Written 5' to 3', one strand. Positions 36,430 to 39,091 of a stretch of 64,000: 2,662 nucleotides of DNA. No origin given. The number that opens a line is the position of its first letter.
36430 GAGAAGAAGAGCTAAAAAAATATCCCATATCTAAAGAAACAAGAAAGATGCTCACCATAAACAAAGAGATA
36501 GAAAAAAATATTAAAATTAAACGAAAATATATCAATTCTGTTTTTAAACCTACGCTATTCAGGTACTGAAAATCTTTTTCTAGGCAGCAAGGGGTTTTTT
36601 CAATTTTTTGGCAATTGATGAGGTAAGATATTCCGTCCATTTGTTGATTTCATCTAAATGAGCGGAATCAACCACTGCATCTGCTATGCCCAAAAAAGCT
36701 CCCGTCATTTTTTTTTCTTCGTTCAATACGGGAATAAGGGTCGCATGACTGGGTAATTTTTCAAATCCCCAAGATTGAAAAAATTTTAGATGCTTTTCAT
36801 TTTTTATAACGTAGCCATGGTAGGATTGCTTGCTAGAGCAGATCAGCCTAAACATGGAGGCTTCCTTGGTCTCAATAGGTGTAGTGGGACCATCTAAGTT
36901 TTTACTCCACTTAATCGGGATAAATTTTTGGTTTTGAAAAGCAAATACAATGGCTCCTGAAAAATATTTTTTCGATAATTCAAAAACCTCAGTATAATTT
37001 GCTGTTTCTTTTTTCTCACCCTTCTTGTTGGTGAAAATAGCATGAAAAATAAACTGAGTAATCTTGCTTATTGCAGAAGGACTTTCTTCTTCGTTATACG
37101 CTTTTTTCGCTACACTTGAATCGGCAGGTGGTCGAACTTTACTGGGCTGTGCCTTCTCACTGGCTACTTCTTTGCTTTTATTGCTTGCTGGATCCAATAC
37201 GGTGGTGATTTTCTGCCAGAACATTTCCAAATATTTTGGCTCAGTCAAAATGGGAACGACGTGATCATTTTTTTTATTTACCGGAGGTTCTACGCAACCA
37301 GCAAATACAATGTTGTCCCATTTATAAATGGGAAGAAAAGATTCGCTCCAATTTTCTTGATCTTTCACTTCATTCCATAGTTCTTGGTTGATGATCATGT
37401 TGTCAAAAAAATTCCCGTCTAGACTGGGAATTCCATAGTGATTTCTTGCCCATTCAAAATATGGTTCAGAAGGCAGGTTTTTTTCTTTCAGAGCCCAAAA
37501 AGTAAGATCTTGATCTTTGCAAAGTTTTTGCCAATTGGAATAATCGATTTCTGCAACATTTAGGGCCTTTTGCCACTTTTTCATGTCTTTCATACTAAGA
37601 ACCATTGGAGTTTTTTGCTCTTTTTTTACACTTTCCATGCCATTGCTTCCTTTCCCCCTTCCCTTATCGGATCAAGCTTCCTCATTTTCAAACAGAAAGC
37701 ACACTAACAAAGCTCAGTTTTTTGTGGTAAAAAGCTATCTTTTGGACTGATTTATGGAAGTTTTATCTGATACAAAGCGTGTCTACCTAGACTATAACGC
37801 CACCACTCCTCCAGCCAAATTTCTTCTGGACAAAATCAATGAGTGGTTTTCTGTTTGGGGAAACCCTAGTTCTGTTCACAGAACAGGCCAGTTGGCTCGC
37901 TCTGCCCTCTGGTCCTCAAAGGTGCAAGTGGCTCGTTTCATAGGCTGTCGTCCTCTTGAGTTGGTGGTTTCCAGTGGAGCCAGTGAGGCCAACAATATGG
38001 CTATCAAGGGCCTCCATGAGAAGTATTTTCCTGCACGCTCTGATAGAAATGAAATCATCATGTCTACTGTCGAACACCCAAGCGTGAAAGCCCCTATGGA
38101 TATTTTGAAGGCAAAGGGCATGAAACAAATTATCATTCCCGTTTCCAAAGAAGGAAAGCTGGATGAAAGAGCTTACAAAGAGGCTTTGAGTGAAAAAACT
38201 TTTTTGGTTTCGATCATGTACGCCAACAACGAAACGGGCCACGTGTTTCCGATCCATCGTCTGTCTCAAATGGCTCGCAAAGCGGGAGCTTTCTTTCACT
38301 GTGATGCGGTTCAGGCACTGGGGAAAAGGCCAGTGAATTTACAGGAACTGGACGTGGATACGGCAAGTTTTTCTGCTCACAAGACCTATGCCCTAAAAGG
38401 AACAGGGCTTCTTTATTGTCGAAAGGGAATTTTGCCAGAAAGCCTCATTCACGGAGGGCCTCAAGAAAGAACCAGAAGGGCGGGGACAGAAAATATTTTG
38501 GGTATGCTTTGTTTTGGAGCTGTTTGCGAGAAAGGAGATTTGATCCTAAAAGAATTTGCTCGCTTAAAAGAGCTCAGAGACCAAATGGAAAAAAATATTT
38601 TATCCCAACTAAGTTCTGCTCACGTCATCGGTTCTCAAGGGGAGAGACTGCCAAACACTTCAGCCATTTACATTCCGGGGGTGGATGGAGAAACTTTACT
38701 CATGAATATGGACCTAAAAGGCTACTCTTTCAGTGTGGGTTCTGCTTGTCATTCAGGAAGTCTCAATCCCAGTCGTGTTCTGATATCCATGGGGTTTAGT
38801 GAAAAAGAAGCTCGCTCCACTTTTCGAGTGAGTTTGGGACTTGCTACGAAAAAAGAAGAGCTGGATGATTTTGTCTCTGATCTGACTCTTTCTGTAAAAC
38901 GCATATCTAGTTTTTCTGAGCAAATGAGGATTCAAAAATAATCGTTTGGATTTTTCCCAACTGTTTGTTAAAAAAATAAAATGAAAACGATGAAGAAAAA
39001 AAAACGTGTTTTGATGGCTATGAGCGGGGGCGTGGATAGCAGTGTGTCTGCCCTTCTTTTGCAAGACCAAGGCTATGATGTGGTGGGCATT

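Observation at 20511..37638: Seventeen-kb accessory block between tsaE and iscS-like as a candidate envelope/surface system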

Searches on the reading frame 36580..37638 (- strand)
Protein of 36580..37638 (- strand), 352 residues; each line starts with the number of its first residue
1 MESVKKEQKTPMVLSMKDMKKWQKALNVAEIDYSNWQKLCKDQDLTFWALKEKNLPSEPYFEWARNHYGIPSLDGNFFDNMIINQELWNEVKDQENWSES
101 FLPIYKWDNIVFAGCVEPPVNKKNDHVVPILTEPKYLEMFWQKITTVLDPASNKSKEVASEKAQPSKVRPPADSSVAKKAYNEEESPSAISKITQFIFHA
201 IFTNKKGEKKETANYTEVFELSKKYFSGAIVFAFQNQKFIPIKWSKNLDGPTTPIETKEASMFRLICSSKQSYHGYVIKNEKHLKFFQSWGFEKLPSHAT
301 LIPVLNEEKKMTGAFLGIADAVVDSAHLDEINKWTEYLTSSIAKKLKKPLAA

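Call 4: search_protein_families(library=pfam, proteins=[window:36580-37638:-], max_evalue=0.1)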
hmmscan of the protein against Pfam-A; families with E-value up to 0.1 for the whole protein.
window:36580-37638:- (352 aa): 0 families

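Call 5: search_protein_families(library=ncbifam, proteins=[window:36580-37638:-], max_evalue=0.1)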
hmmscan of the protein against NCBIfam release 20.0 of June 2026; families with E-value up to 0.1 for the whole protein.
window:36580-37638:- (352 aa): 0 families

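Call 9: find_encoding_contigs(protein=window:36580-37638:-, flank=10000, max_places=10)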
Protein window:36580-37638:- (352 aa): no gene with exactly this product is on record in the collection.

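Call 33: search_solved_structures(query=window:36580-37638:-, max_evalue=10, show_alignments=2)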
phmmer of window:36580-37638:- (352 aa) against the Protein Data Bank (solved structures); distinct sequences matched with E-value up to 10: 2.
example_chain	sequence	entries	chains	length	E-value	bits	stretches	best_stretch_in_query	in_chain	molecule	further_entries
2lro_A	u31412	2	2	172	0.67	12.5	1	53-110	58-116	Endoglucanase H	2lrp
1v0a_A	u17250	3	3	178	0.71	12.4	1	53-110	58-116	ENDOGLUCANASE H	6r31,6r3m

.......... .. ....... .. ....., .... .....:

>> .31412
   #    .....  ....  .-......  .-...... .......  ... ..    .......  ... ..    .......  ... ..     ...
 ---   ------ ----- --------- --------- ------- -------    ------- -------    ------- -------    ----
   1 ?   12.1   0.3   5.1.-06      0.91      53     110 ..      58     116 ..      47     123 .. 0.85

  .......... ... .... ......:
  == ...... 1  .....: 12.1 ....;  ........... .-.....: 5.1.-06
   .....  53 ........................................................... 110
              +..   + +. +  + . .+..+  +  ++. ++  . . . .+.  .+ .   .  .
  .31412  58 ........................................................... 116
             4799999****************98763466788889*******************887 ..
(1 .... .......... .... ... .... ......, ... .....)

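Call 34: search_protein_families(library=pfam, proteins=[window:36580-37638:-], max_evalue=1)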
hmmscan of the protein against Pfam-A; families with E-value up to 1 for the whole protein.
window:36580-37638:- (352 aa): 0 families

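Call 48: find_homologous_proteins(query=window:36580-37638:-, max_evalue=0.001)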
Query window:36580-37638:- (352 aa): 1 proteins with E <= 0.001 among 1340 candidates.
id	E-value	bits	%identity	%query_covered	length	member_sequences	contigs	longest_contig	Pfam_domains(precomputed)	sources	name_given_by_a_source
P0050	2.6e-235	798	100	100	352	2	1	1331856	-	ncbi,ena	-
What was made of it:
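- Tried and rejected: It found only itself (call 48).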

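Call 57: search_protein_representatives(protein=window:36580-37638:-)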
Query: 352 residues. Proteins with E-value up to 0.001 (for the whole library): 758; up to 1e-10: 574; up to 1e-30: 62. The best 150 are listed.
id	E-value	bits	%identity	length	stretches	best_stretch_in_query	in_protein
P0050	8.2e-236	798.2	100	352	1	1-352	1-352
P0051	2.2e-80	287.1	40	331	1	20-344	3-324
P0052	1.0e-68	248.8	39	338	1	19-346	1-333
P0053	2.2e-64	234.5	37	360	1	16-346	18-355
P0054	1.1e-63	232.2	39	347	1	18-338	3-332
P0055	2.7e-63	230.9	37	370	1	13-348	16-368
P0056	4.1e-61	223.7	35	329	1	19-345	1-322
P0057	8.4e-61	222.7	37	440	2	199-348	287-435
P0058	3.5e-60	220.7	35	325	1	19-344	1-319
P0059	1.3e-58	215.6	36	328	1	17-341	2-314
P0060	2.8e-58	214.4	39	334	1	12-334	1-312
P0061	1.2e-57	212.3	37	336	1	19-326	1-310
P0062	6.1e-55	203.5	39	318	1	19-332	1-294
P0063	1.4e-53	198.9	42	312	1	16-320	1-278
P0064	8.2e-51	189.9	32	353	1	17-346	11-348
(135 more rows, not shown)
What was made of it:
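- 36580..37638 (-): NOT part of the block. This is a cytoplasmic two-domain protein: a T2SSE_N-like N-terminal domain (weak support), a disordered linker and a GAF-like C-terminal domain. It belongs to the right-hand flank and is divergently paired with the Aminotran_5 gene (37754-38941). 758 relatives at E <= 1e-3 (call 57).
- Tried and rejected: The exhaustive search was needed to find relatives (call 57).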

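Call 62: search_protein_families(library=pfam, alignment_id=A7, max_evalue=0.01)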
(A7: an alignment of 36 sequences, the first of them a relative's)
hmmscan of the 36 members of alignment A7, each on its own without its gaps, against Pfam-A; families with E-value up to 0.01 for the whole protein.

A. member 1, P0050 (352 aa): 0 families

B. families by the number of members that match (of 36 scanned): 2 families
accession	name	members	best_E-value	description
PF24678.1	DUF7658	1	0.0091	Domain of unknown function (DUF7658)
PF13185.12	GAF_2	1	0.0091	GAF domain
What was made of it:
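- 36580..37638 (-): No Pfam family in 36 members (call 62).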

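Call 70: predict_structure(alignment_id=A7)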
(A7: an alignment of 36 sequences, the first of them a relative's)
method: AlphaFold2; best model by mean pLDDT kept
length: 352 residues; sequences in the alignment: 36
mean_pLDDT: 84.6   pTM: 0.53
mean pLDDT of the five models: 84.6, 84.2, 83.8, 83.8, 83.7
residues with pLDDT >= 90: 241; 70-90: 35; 50-70: 33; < 50: 43
segments of 3 or more residues with pLDDT < 50: 160-185, 199-211
pLDDT, mean of each block of 10 residues (from residue 1): 71 71 97 96 95 98 96 91 89 95 92 97 93 97 88 61 47 42 49 51 41 80 97 97 95 95 97 96 97 97 96 98 95 92 81 41
secondary structure, 60 per line:
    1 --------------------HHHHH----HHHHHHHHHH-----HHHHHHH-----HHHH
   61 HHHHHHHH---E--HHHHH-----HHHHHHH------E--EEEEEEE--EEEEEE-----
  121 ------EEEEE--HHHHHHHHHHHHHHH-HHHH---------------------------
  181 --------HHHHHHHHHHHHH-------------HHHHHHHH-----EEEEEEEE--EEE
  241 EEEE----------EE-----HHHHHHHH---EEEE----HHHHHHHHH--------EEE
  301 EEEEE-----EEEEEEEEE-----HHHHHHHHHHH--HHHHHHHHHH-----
elements in order: H21-25 H30-39 H45-51 H57-68 H75-79 H85-91 E101-107 E110-115 E127-131 H134-148 H150-153 H189-201 H215-222 E228-235 E238-244 H262-269 E273-276 H281-289 E298-305 E311-319 H325-335 H338-347
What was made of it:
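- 36580..37638 (-): AF2 pLDDT 84.6 (call 70).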

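Call 74: fold_search(model_id=the predicted structure, library=pdb)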
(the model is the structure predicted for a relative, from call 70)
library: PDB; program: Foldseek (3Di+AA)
matches with E <= 10: 1359; with E <= 0.001: 77
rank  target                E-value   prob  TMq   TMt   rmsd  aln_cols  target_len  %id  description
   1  3o5y_B                5.1e-06  1.00  0.29  0.62   5.3       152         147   14  The Crystal Structure of the GAF domain of a two-component sensor histidine kinase from Bacillus halodurans to 2.45A (released 2010-08-11)
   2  3o5y_A                1.5e-05  1.00  0.31  0.69   3.7       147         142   10  The Crystal Structure of the GAF domain of a two-component sensor histidine kinase from Bacillus halodurans to 2.45A (released 2010-08-11)
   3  4mcw_A                2.9e-05  1.00  0.31  0.30   3.4       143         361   14  Crystal structure of a HD-GYP domain (a cyclic-di-GMP phosphodiesterase) containing a tri-nuclear metal centre (released 2014-02-19)
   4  4mcw_B                3.7e-05  1.00  0.30  0.29   4.2       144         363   14  Crystal structure of a HD-GYP domain (a cyclic-di-GMP phosphodiesterase) containing a tri-nuclear metal centre (released 2014-02-19)
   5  3eea_A                3.9e-05  1.00  0.30  0.64   3.3       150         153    9  The crystal structure of the GAF domain/HD domain protein from Geobacter sulfurreducens (released 2008-11-04)
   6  1ykd_A                3.9e-05  1.00  0.28  0.26  13.4       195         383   10  Crystal Structure of the Tandem GAF Domains from a Cyanobacterial Adenylyl Cyclase: Novel Modes of Ligand-Binding and  (released 2005-02-22)
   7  1vhm_B                5.7e-05  1.00  0.25  0.50   9.2       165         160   11  Crystal structure of an hypothetical protein (released 2003-12-30)
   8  1ykd_B                6.0e-05  1.00  0.28  0.26  13.3       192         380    9  Crystal Structure of the Tandem GAF Domains from a Cyanobacterial Adenylyl Cyclase: Novel Modes of Ligand-Binding and  (released 2005-02-22)
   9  3rfb_A                6.4e-05  1.00  0.28  0.56   9.1       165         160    9  Structure of fRMsr (released 2012-04-11)
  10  3eea_B                7.2e-05  1.00  0.30  0.65   3.5       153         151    9  The crystal structure of the GAF domain/HD domain protein from Geobacter sulfurreducens (released 2008-11-04)
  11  3ci6_B                7.7e-05  1.00  0.31  0.60   4.1       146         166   14  Crystal structure of the GAF domain from Acinetobacter phosphoenolpyruvate-protein phosphotransferase (released 2008-05-13)
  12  7lsd_A                7.7e-05  1.00  0.27  0.56   4.9       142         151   14  Crystal structure of near-infrared fluorescent protein miRFP718nano (released 2022-02-23)
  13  3ksg_A                1.2e-04  1.00  0.28  0.60   6.2       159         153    8  structure of fRMsr of Staphylococcus aureus (complex with substrate) (released 2010-05-26)
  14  4mmn_A                1.3e-04  1.00  0.31  0.72   9.6       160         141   10  Structural and biochemical analysis of type II free methionine-R-sulfoxide reductase from Thermoplasma acidophilum (released 2014-08-06)
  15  8dgd_B                1.3e-04  1.00  0.30  0.60   8.2       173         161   12  Crystal Structure of GAF domain-containing protein, from Klebsiella pneumoniae (released 2023-03-01)
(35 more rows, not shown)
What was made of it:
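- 36580..37638 (-): Foldseek top hits are GAF domains (call 74).
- Checked: Its C-terminal half is a GAF-like fold (call 74).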

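Call 78: find_encoding_contigs(protein=P0051, flank=6000, max_places=3)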
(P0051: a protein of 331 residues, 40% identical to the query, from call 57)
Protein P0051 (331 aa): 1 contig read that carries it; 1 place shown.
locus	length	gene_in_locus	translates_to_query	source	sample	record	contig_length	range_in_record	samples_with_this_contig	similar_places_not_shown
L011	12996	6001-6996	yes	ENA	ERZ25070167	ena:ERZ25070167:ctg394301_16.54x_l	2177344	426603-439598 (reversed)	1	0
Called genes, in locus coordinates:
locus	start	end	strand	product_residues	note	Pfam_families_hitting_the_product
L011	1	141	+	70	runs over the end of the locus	-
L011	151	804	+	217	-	PF00005:ABC_tran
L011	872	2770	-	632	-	PF00072:Response_reg, PF00226:DnaJ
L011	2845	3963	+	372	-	-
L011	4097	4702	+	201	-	PF07798:CCDC90-like (faint), PF01442:Apolipoprotein (faint)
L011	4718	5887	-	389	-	PF00266:Aminotran_5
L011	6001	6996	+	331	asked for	-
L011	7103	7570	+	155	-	PF00164:Ribosom_S12_S23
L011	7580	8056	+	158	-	PF00177:Ribosomal_S7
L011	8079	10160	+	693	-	PF00009:GTP_EFTU, PF22042:EF-G_D2, PF03144:GTP_EFTU_D2, PF14492:EFG_III, PF16658:RF3_C (weak), PF03764:EFG_IV, PF00679:EFG_C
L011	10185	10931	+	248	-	-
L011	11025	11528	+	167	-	PF01058:Oxidored_q6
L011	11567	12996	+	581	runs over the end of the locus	PF00329:Complex1_30kDa, PF00346:Complex1_49kDa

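Call 79: find_encoding_contigs(protein=P0053, flank=6000, max_places=3)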
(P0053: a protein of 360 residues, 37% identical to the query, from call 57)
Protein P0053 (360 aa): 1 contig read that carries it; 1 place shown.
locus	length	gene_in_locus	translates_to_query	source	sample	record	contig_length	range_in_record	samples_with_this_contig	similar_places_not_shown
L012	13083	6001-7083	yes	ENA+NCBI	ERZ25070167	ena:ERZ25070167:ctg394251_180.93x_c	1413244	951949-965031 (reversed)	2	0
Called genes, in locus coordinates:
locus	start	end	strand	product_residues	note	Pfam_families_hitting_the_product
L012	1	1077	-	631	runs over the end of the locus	PF00474:SSF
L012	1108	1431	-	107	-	-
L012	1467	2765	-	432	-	PF03952:Enolase_N, PF00113:Enolase_C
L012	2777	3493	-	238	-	-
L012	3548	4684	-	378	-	PF00437:T2SSE, PF27713:UCP018868 (weak)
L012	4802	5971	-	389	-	PF00266:Aminotran_5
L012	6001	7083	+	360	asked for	-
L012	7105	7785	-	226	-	PF21948:LplA-B_cat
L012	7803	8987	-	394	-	-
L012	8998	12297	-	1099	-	PF02811:PHP, PF07733:DNA_pol3_alpha, PF17657:DNA_pol3_finger, PF14579:HHH_6, PF01336:tRNA_anti-codon (weak)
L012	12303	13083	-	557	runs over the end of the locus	PF00117:GATase, PF02540:NAD_synthase (weak), PF00958:GMP_synt_C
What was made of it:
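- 36580..37638 (-): Orthologues sit next to Aminotran_5 in L011 and L012 (calls 78, 79).
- Checked: It belongs to the right flank: its orthologues in two other genomes are also divergently paired with the Aminotran_5 gene, with no cassette nearby (calls 78, 79).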

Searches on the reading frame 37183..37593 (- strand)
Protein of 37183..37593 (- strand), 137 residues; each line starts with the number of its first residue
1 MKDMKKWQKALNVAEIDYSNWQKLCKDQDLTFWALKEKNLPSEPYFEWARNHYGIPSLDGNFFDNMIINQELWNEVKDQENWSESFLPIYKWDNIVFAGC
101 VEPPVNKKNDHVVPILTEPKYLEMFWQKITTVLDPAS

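Call 77: search_solved_structures(query=A8, max_evalue=10, show_alignments=3)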
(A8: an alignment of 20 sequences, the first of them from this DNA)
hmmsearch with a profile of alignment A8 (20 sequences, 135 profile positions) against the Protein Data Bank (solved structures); distinct sequences matched with E-value up to 10: 11.
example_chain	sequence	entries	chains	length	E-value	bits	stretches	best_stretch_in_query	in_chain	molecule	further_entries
7lko_B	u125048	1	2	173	0.081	16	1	28-132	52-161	Pilus biogenesis protein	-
1x66_A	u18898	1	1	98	0.12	15.5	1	43-67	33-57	Friend leukemia integration 1 transcription factor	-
2ytu_A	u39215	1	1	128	0.18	14.9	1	43-67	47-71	Friend leukemia integration 1 transcription factor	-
9o0h_B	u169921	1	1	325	0.28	14.3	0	42-65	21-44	Transcription factor ETV6,Non-receptor tyrosine-protein kinase TNK1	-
9hnh_A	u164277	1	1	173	0.29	14.2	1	42-75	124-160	Chains: A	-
9ymm_A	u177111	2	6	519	0.32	14.1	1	16-95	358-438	Glutamate--tRNA ligase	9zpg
5l0p_A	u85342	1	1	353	0.36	13.9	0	42-65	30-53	Transcription factor ETV6, Transcription factor ETV6, Transcription factor ETV6, Ferric up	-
9e4q_A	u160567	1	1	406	0.4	13.7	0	42-65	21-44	Transcription factor ETV6,DARPin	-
7n2b_A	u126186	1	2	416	0.43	13.7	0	42-65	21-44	Transcription factor ETV6,Transcription factor ETV6,Transcription factor ETV6,3TEL-rigid-D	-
7lkm_A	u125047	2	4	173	0.44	13.6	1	29-132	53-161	Pilus biogenesis protein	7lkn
9cpl_A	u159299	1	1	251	0.7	13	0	42-65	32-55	2TEL/Non-receptor tyrosine-protein kinase TNK1 fusion protein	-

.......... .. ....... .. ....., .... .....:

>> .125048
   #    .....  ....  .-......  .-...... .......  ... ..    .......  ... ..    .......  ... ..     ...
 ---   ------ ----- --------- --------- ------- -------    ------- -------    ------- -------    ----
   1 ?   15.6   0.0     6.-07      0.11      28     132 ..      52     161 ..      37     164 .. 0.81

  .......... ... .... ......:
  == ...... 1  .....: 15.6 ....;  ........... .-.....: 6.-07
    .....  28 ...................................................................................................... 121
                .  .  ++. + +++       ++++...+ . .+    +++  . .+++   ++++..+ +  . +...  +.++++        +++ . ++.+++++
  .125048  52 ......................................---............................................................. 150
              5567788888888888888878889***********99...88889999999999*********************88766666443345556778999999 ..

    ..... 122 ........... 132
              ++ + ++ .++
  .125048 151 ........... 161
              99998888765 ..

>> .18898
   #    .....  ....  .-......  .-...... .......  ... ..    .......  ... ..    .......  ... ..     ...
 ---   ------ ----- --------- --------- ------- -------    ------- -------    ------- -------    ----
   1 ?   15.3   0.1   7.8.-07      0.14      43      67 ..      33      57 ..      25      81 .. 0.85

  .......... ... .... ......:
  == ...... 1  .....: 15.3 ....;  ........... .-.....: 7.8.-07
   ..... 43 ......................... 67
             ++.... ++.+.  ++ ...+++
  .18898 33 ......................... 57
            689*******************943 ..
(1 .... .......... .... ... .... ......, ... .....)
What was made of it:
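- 36580..37638 (-): PilB N-terminal domain 7LKO at E = 0.08 (call 77).
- On T2SSE_N (GspE/PilB/MshE N-terminal domain) for the 352-aa protein: A profile of the N-terminal domain has the PilB N-terminal domain (7LKO, 7LKM) as best PDB hit, at E = 0.08 over 105 positions (call 77).
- Checked: The best PDB profile hit is the PilB N-terminal domain 7LKO at E = 0.08 (call 77).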

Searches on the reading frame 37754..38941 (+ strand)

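Call 34: search_protein_families(library=pfam, proteins=[window:37754-38941:+], max_evalue=1)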
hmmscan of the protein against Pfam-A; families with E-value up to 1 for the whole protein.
window:37754-38941:+ (395 aa): 2 families
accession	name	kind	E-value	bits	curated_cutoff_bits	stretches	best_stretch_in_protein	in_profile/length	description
PF00266.25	Aminotran_5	-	5.2e-61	207.1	21.5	1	10-373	1-371/371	Aminotransferase class-V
PF01041.23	DegT_DnrJ_EryC1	-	0.00024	20.9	19.8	1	69-224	42-188/360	DegT/DnrJ/EryC1/StrS aminotransferase family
